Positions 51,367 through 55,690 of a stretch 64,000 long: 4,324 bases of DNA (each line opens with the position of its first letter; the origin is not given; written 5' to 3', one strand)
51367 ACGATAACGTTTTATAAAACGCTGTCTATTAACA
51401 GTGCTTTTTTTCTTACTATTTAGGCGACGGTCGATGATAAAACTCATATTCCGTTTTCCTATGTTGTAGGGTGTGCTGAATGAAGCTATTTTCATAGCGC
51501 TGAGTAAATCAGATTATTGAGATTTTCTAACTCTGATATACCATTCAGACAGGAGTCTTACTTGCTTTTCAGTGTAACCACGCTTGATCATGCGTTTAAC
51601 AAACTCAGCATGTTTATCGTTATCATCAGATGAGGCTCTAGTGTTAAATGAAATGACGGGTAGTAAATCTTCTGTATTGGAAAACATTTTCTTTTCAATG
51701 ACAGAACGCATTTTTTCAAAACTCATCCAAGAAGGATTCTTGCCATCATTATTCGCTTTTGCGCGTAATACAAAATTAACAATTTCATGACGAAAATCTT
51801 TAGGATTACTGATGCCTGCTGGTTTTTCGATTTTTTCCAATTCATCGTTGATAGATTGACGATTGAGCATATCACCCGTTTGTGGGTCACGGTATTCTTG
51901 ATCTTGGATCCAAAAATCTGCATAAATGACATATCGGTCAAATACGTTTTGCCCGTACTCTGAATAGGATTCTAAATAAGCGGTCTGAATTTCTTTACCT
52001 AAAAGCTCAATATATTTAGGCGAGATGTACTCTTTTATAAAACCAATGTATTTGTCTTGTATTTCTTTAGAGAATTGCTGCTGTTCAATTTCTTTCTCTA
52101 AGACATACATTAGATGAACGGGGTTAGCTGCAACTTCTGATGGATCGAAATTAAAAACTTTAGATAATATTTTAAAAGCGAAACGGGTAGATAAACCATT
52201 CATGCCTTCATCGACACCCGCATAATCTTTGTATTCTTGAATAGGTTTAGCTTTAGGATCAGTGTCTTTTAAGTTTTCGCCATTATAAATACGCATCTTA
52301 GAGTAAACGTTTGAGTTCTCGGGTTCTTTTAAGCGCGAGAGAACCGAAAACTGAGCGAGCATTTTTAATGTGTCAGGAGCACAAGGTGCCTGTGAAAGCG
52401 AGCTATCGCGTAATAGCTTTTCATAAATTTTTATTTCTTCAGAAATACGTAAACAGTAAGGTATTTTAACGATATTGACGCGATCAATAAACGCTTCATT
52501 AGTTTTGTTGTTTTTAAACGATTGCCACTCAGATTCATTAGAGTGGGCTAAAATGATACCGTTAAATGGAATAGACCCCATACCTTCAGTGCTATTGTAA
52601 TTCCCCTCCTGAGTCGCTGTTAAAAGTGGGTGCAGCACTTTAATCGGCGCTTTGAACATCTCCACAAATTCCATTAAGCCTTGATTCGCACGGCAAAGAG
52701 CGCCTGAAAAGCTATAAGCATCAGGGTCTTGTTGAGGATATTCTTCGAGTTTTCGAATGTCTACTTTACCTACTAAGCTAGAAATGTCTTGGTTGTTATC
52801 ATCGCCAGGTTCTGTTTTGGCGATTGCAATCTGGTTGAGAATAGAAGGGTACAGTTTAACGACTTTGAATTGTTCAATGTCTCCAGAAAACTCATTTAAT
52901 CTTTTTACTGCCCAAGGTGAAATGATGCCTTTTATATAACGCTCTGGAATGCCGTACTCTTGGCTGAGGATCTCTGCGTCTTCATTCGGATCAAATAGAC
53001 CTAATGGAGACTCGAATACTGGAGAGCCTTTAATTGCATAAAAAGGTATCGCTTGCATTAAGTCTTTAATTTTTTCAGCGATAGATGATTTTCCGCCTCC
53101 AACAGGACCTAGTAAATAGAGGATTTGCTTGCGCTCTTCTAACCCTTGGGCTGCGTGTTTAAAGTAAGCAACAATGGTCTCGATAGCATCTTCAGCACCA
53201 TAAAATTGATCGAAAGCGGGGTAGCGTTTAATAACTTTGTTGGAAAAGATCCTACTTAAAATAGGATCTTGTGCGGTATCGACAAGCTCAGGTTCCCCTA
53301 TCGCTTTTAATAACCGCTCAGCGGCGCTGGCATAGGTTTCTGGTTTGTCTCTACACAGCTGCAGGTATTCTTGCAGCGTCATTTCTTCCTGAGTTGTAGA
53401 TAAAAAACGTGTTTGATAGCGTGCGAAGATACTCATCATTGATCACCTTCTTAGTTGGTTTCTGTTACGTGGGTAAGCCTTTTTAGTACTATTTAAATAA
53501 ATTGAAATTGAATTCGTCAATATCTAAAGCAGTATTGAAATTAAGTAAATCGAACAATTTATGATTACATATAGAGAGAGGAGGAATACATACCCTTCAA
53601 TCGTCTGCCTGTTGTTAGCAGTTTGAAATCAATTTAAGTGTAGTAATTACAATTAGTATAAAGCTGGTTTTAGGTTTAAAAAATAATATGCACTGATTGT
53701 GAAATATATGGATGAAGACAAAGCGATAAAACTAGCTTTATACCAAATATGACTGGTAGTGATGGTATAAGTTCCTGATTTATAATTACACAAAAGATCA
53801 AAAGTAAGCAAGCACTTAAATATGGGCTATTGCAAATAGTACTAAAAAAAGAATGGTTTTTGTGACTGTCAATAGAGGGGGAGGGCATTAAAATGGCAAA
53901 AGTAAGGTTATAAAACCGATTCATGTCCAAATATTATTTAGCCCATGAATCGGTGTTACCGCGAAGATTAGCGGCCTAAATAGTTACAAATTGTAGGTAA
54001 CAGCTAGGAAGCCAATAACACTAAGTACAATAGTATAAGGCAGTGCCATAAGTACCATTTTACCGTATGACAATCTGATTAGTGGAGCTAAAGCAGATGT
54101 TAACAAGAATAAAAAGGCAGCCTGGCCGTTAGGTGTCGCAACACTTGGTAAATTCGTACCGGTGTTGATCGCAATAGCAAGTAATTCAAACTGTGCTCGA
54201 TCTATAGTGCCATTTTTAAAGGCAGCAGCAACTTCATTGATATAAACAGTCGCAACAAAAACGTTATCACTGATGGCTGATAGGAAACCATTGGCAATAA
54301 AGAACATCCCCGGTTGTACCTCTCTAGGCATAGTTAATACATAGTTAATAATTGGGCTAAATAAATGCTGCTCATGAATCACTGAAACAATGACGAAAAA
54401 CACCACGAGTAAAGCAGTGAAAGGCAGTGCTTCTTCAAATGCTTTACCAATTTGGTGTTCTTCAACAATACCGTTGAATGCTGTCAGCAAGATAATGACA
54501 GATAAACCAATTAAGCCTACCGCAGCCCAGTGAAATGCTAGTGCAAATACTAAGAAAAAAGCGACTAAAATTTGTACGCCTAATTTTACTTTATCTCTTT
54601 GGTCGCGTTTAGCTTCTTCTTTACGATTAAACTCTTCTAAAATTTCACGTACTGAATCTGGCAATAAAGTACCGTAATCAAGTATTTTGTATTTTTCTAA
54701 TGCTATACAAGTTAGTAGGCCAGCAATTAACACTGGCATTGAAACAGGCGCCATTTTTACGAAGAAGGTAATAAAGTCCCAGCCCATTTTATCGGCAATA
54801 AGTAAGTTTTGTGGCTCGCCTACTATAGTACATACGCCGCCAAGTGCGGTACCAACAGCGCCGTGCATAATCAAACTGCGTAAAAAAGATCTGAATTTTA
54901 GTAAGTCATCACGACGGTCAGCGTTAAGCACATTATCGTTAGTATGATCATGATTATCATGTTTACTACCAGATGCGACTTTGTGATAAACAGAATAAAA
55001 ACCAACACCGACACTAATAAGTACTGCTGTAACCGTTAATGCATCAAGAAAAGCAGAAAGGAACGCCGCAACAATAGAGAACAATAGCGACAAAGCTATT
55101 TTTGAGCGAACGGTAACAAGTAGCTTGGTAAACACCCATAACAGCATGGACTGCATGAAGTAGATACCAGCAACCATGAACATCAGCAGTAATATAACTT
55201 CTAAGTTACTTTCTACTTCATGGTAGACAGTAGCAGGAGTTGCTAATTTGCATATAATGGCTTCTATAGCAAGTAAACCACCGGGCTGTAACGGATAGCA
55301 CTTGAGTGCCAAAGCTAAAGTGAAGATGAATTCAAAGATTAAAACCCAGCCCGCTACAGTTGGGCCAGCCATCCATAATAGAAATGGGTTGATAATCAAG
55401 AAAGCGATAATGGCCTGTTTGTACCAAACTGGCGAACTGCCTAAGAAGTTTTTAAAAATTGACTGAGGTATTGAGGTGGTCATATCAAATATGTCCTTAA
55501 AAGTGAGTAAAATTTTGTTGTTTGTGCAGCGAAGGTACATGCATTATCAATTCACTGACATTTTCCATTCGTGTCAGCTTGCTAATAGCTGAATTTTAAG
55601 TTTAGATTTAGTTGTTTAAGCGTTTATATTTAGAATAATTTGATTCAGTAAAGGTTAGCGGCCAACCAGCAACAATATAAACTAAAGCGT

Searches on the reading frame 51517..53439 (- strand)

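Call 89: search_protein_families(library=pfam, proteins=[window:51517-53439:-], max_evalue=0.0001)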
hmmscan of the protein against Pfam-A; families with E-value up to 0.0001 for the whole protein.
window:51517-53439:- (641 aa): 2 families
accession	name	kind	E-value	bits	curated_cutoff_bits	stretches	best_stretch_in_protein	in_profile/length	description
PF08298.17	AAA_PrkA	-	1.7e-182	606.7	25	1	20-377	1-358/358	PrkA AAA domain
PF06798.17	PrkA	-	1.4e-66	225.2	25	1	379-632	1-254/255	PrkA serine protein kinase C-terminal domain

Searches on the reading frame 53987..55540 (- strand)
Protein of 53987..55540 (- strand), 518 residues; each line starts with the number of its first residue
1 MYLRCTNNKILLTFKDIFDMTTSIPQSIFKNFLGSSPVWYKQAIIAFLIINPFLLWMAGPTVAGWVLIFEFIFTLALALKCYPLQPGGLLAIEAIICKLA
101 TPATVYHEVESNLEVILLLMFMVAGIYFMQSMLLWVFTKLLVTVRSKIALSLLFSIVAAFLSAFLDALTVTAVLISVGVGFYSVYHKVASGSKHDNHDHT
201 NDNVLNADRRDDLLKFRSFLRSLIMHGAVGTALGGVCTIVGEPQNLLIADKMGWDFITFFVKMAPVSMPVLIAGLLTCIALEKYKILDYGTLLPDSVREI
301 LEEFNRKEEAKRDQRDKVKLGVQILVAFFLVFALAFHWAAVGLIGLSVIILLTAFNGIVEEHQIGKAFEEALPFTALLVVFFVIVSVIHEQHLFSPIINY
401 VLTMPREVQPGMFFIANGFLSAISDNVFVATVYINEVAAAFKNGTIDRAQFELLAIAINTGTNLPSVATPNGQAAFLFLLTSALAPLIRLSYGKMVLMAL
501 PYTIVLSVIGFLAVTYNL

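Call 89: search_protein_families(library=pfam, proteins=[window:53987-55540:-], max_evalue=0.0001)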
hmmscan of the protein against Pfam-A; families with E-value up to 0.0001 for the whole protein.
window:53987-55540:- (518 aa): 2 families
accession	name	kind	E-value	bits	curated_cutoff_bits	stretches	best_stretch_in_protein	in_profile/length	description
PF06450.18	NhaB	-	5.8e-236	784.7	27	1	20-517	1-499/515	Bacterial Na+/H+ antiporter B (NhaB)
PF03600.22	CitMHS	-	8.6e-21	74.8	31.9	1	91-349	19-228/336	Citrate transporter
